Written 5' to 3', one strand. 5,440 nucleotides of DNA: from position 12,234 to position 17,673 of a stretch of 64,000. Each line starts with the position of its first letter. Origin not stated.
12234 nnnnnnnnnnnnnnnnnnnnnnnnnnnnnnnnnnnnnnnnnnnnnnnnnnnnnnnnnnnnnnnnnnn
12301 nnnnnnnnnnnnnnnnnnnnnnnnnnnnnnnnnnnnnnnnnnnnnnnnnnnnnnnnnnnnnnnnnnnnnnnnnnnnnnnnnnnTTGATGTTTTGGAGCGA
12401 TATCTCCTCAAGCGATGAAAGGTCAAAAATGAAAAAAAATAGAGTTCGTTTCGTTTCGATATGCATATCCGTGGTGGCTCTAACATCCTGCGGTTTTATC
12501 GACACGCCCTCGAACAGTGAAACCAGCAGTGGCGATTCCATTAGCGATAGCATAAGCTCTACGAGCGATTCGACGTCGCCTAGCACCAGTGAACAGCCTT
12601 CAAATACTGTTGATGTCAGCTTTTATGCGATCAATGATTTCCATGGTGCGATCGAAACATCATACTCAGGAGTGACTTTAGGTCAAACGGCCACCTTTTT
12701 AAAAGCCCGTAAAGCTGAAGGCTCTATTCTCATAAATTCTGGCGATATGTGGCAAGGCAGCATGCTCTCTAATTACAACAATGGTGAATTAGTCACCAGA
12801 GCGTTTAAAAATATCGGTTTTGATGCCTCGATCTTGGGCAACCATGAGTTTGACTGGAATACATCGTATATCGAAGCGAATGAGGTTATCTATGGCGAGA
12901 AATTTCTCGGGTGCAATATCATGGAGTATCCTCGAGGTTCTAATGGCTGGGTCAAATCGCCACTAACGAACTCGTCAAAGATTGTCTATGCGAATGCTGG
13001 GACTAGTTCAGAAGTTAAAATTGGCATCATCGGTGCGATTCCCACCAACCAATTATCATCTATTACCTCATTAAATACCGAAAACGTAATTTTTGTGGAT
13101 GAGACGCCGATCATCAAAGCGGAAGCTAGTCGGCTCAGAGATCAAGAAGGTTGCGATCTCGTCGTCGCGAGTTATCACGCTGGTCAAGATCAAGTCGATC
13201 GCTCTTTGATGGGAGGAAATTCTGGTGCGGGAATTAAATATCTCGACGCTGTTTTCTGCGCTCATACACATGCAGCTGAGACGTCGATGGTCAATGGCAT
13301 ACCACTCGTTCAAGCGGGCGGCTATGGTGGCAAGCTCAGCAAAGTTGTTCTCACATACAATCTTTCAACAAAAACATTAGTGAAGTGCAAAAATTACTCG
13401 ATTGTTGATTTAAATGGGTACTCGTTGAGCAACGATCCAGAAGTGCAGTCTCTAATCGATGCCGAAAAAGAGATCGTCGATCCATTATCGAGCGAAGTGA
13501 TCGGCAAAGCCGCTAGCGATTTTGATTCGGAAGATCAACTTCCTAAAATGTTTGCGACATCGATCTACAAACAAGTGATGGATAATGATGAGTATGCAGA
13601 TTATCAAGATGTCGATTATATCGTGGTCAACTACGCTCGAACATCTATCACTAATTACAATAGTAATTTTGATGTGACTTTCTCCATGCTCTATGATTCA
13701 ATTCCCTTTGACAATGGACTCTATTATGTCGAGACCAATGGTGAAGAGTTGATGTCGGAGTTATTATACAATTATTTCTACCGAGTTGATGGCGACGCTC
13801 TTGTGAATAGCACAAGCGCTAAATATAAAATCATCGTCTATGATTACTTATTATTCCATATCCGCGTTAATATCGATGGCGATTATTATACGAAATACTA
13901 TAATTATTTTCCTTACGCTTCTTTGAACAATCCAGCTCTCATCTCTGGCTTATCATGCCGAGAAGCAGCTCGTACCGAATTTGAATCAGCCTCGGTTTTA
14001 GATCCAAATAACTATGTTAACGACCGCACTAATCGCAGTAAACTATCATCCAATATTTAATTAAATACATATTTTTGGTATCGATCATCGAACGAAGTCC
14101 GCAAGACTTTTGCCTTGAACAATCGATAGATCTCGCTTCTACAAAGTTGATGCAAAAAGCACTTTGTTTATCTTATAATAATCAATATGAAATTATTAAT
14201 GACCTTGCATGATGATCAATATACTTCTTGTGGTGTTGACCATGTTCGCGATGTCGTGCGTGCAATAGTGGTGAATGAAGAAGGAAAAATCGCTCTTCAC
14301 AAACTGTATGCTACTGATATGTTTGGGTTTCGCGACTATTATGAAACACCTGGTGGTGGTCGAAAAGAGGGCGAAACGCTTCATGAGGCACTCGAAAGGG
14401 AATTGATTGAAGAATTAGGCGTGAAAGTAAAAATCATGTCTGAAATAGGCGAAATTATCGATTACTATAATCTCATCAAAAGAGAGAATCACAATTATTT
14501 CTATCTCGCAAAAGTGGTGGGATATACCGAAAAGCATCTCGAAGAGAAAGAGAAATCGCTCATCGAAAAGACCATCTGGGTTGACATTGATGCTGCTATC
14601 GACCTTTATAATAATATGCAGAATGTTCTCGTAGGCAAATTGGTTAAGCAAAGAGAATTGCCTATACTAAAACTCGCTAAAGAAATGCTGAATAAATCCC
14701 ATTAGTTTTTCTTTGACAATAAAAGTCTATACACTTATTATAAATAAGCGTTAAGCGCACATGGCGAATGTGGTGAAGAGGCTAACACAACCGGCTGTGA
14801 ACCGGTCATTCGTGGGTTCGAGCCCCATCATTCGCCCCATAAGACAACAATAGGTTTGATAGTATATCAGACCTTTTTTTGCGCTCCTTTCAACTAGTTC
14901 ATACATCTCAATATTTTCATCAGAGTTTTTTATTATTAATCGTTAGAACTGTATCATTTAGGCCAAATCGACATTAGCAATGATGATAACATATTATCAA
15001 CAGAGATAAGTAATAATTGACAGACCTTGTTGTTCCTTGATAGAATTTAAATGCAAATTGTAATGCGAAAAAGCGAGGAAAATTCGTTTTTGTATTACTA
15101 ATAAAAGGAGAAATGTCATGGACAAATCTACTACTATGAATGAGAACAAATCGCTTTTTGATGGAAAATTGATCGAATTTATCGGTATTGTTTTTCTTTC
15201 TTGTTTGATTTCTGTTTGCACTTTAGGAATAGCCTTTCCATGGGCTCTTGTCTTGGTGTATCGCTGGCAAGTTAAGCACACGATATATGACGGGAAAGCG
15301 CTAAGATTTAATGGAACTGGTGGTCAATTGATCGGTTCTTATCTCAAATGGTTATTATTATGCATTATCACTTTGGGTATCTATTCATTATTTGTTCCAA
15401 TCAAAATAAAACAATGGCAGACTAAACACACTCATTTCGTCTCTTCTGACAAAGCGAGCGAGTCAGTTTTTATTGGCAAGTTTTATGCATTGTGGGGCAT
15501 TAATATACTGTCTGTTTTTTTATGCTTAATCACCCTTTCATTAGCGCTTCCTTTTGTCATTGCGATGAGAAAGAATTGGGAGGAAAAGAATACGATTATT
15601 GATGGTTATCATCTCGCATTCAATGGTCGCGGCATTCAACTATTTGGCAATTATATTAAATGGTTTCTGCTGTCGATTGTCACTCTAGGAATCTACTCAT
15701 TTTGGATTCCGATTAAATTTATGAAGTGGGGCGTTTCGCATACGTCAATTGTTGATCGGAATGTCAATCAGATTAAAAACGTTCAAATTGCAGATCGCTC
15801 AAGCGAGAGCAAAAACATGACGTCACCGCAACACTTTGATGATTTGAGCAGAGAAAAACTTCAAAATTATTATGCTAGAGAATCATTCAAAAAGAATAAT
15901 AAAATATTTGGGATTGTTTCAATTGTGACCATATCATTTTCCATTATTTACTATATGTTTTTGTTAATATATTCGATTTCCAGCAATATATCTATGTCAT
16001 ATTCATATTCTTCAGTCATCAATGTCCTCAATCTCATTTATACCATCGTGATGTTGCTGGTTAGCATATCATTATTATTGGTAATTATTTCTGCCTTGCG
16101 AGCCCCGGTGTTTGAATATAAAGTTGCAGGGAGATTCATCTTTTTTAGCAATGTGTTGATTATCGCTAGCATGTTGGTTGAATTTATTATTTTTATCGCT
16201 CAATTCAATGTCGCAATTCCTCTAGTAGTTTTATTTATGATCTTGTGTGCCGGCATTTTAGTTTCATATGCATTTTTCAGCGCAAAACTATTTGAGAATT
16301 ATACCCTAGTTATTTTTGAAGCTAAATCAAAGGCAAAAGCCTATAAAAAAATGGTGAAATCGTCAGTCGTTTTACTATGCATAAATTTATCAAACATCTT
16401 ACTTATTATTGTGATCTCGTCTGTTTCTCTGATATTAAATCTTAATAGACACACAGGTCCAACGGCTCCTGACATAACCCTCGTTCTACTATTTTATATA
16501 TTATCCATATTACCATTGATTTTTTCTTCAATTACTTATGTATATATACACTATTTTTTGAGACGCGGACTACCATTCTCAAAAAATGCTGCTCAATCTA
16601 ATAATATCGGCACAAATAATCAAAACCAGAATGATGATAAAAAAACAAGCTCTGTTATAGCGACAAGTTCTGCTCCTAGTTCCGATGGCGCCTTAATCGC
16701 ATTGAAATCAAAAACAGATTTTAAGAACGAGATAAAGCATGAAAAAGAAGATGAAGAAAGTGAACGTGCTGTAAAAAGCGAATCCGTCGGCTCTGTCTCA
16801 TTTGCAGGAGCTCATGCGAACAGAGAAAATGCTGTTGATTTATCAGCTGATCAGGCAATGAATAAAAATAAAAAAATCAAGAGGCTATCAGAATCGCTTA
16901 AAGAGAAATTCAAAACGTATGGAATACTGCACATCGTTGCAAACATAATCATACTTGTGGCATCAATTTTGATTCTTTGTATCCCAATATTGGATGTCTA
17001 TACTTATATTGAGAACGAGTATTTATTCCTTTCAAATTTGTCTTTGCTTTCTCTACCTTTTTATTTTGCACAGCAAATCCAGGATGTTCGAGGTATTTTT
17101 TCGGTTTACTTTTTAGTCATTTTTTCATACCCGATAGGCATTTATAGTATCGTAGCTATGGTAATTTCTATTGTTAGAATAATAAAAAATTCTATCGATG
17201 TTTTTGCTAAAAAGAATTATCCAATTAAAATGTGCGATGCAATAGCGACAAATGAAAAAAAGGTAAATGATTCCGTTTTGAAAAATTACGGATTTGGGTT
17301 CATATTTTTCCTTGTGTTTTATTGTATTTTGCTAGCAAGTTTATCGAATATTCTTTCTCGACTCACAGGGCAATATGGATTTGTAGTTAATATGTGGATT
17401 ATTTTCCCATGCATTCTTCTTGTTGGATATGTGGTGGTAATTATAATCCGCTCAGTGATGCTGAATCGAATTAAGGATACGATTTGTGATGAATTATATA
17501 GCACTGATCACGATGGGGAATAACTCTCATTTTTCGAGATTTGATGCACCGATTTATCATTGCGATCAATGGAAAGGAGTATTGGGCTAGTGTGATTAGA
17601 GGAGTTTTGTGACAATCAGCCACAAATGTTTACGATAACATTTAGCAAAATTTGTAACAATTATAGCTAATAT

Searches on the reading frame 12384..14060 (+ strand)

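Call 51: search_protein_families(library=pfam, proteins=[window:12384-14060:+], max_evalue=0.001)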
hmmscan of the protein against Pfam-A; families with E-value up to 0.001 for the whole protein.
window:12384-14060:+ (558 aa): 1 family
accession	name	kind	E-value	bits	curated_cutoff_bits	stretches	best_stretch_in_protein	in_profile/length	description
PF00149.33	Metallophos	-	2.9e-06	28.3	21.5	1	80-297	3-190/191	Calcineurin-like phosphoesterase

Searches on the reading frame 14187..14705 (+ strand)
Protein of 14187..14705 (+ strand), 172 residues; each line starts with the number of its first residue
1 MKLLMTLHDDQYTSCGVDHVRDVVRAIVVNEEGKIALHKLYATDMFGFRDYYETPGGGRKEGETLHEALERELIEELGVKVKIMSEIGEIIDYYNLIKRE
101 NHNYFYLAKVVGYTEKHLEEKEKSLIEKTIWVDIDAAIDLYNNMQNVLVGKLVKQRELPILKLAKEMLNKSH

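Call 51: search_protein_families(library=pfam, proteins=[window:14187-14705:+], max_evalue=0.001)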
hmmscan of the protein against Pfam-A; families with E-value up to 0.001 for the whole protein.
window:14187-14705:+ (172 aa): 1 family
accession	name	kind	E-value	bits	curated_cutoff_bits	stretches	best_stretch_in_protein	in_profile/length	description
PF00293.34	NUDIX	-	6.3e-13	49.3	21.1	1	21-139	3-122/134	NUDIX domain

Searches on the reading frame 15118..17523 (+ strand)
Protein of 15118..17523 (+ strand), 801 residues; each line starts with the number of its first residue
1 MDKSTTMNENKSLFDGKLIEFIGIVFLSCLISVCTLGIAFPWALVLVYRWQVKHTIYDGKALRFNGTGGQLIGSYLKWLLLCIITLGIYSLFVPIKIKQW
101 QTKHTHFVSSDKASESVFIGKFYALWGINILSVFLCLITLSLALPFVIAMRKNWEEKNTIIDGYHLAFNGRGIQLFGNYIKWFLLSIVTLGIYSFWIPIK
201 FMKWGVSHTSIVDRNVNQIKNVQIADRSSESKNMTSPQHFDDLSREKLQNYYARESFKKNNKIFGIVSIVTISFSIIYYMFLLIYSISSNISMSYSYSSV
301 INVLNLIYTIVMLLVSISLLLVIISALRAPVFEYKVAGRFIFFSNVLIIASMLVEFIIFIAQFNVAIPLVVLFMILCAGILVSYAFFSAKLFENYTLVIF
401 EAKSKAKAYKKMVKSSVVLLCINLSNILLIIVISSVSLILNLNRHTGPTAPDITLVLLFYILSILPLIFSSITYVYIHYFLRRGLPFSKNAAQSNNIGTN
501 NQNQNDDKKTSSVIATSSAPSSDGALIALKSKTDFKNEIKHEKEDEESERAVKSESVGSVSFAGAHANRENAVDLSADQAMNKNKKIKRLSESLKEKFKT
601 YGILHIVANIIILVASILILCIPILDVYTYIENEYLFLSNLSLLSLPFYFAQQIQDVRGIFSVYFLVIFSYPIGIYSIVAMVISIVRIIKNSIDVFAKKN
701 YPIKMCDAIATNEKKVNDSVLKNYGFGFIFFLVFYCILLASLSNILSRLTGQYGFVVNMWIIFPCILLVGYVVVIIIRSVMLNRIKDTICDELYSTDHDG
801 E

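Call 51: search_protein_families(library=pfam, proteins=[window:15118-17523:+], max_evalue=0.001)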
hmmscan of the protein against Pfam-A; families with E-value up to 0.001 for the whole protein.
window:15118-17523:+ (801 aa): 2 families
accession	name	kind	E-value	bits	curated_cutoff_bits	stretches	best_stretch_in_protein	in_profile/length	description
PF05987.18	DUF898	-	1.2e-14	54.7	28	3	14-72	6-64/336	Bacterial protein of unknown function (DUF898)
PF20403.5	DUF6693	-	3.2e-11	43.8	31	2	174-223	10-59/104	Family of unknown function (DUF6693)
